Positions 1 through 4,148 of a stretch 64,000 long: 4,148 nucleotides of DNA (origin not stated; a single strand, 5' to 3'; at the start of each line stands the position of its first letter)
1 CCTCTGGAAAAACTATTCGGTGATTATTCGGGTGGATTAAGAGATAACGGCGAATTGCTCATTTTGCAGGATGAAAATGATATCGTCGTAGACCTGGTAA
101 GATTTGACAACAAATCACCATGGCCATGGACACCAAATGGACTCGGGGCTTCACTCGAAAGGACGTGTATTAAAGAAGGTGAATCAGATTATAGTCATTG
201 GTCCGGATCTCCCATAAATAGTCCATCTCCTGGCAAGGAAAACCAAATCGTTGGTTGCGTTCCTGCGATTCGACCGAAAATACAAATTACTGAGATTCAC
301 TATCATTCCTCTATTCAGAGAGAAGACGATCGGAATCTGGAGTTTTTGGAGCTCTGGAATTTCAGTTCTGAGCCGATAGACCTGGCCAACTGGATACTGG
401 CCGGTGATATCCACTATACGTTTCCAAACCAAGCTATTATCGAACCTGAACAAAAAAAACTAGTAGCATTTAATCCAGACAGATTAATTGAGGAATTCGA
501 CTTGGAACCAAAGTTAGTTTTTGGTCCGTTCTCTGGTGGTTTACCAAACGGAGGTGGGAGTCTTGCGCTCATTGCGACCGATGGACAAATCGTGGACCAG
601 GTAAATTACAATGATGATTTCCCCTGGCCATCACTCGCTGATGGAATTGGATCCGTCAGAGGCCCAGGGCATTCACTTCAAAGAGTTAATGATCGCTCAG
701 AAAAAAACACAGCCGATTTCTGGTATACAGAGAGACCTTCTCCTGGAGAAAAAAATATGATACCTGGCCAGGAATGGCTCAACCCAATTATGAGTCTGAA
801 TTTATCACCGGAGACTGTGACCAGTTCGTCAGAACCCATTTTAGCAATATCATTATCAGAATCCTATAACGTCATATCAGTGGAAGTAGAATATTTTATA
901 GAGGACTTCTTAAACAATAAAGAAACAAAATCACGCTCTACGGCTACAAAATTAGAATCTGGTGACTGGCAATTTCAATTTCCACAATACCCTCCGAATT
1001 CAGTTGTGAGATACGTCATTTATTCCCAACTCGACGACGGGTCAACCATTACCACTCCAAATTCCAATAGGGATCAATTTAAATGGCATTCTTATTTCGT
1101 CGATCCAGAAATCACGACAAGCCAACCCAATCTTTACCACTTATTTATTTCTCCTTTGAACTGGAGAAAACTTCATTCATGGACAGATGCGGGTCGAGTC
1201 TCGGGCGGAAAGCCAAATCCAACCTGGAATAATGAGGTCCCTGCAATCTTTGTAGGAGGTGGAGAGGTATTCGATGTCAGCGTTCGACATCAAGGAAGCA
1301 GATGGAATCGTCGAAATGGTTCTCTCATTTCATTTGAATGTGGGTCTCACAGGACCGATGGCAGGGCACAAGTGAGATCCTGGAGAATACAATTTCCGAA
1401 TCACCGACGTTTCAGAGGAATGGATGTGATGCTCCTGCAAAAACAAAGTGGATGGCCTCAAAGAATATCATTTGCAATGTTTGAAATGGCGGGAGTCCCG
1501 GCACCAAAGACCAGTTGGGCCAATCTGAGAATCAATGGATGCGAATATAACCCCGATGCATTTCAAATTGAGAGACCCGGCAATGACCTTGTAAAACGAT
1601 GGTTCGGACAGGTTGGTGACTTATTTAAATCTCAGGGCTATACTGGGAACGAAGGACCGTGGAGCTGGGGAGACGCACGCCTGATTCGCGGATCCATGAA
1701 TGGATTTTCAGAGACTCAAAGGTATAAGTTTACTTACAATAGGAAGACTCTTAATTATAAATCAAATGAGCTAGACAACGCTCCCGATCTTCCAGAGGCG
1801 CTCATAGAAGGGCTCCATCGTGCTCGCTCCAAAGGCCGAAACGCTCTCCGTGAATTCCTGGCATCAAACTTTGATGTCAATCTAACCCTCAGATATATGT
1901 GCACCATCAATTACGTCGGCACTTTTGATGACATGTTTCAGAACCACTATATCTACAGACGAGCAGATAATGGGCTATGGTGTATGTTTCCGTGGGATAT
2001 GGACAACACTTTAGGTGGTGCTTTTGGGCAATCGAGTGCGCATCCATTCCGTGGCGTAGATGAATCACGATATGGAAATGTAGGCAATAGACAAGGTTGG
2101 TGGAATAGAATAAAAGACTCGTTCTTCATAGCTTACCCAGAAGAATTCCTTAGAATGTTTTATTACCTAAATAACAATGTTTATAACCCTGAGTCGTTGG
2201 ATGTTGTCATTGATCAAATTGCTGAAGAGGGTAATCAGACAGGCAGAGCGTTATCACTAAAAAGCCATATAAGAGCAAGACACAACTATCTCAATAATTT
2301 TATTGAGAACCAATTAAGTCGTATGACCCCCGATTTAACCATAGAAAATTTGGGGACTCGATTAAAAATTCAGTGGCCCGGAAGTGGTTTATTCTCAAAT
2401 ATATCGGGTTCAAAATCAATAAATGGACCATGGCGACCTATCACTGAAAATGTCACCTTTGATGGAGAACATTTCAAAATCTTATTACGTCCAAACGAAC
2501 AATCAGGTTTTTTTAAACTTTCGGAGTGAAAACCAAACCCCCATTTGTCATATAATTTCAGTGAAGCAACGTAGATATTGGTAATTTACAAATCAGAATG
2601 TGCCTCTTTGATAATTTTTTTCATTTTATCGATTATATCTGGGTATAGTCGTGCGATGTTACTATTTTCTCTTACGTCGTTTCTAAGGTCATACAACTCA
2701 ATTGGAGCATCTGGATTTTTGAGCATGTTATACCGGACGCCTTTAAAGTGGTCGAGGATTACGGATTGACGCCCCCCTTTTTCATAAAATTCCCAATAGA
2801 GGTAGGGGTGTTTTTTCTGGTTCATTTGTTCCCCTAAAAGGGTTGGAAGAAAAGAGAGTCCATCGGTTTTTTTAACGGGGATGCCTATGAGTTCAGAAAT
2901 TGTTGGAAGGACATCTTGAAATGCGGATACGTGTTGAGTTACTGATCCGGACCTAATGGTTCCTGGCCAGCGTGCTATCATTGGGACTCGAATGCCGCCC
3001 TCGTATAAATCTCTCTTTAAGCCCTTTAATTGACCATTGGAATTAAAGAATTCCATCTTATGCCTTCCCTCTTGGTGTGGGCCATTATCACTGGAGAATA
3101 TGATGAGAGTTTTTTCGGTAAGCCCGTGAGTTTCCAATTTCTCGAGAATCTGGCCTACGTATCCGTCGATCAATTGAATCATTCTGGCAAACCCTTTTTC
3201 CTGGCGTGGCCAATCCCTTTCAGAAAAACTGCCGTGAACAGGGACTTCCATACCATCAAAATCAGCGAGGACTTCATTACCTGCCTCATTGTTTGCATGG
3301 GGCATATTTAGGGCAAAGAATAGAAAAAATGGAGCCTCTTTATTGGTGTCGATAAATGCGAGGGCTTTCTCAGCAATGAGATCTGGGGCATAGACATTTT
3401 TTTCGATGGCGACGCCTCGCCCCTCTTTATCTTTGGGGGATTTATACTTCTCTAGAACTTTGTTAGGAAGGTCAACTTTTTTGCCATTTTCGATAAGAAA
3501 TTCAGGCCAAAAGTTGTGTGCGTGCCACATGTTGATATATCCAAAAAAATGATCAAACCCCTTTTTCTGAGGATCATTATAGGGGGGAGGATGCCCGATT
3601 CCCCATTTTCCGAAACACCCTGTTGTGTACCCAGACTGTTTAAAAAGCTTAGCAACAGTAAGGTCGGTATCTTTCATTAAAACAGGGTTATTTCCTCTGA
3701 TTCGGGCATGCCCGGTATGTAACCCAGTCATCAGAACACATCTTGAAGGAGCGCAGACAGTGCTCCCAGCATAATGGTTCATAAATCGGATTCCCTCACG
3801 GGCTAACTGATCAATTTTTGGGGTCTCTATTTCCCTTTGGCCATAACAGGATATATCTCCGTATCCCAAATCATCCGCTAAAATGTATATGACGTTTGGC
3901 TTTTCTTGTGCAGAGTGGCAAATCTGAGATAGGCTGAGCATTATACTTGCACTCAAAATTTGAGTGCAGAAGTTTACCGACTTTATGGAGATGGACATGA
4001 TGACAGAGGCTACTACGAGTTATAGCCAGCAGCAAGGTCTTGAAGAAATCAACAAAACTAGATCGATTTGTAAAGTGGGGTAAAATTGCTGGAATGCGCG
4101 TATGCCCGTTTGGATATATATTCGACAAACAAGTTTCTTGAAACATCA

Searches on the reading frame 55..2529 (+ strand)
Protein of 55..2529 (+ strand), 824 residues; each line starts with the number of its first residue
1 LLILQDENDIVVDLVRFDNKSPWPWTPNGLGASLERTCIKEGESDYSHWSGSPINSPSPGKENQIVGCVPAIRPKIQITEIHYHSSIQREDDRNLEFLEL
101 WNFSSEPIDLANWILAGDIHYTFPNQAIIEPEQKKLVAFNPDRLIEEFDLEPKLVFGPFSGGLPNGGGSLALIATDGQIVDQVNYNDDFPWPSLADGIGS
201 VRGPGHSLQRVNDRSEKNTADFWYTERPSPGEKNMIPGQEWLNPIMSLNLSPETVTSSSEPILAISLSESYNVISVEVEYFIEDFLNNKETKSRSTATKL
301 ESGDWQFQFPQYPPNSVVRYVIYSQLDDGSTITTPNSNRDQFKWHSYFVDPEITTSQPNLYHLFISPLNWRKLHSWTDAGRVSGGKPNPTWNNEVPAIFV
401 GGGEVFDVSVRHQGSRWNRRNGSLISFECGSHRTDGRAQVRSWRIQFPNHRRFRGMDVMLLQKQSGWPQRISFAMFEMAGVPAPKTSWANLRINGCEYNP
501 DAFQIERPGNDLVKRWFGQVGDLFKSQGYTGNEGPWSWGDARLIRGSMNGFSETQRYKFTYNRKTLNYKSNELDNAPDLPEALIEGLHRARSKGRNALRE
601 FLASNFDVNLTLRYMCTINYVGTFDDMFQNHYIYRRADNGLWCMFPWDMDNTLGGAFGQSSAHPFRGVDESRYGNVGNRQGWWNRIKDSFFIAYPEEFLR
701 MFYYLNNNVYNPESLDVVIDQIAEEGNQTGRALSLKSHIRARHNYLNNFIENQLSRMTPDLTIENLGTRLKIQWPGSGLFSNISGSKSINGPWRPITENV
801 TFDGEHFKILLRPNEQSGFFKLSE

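Call 61: search_protein_families(library=pfam, proteins=[window:55-2529:+], max_evalue=0.00001)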
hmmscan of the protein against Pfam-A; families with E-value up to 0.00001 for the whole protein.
window:55-2529:+ (824 aa): 2 families
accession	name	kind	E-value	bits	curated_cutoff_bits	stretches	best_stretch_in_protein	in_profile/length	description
PF08757.17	CotH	-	1.5e-20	74.4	23.8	1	441-725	14-283/322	CotH kinase protein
PF00932.25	LTD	-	5.2e-13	49.8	34.3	1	74-186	6-108/109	Lamin Tail Domain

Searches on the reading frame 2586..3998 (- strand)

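Call 61: search_protein_families(library=pfam, proteins=[window:2586-3998:-], max_evalue=0.00001)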
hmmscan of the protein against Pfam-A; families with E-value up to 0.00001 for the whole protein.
window:2586-3998:- (470 aa): 3 families
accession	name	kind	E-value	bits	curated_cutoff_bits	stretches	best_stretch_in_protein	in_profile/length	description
PF00884.28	Sulfatase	-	1.7e-54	185.7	25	1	34-373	1-301/301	Sulfatase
PF16347.10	SGSH_C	-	5.1e-14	53.1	29.3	1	328-466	8-151/154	N-sulphoglucosamine sulphohydrolase, C-terminal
PF01663.27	Phosphodiest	-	2.6e-08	34.3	23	1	42-346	7-256/342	Type I phosphodiesterase / nucleotide pyrophosphatase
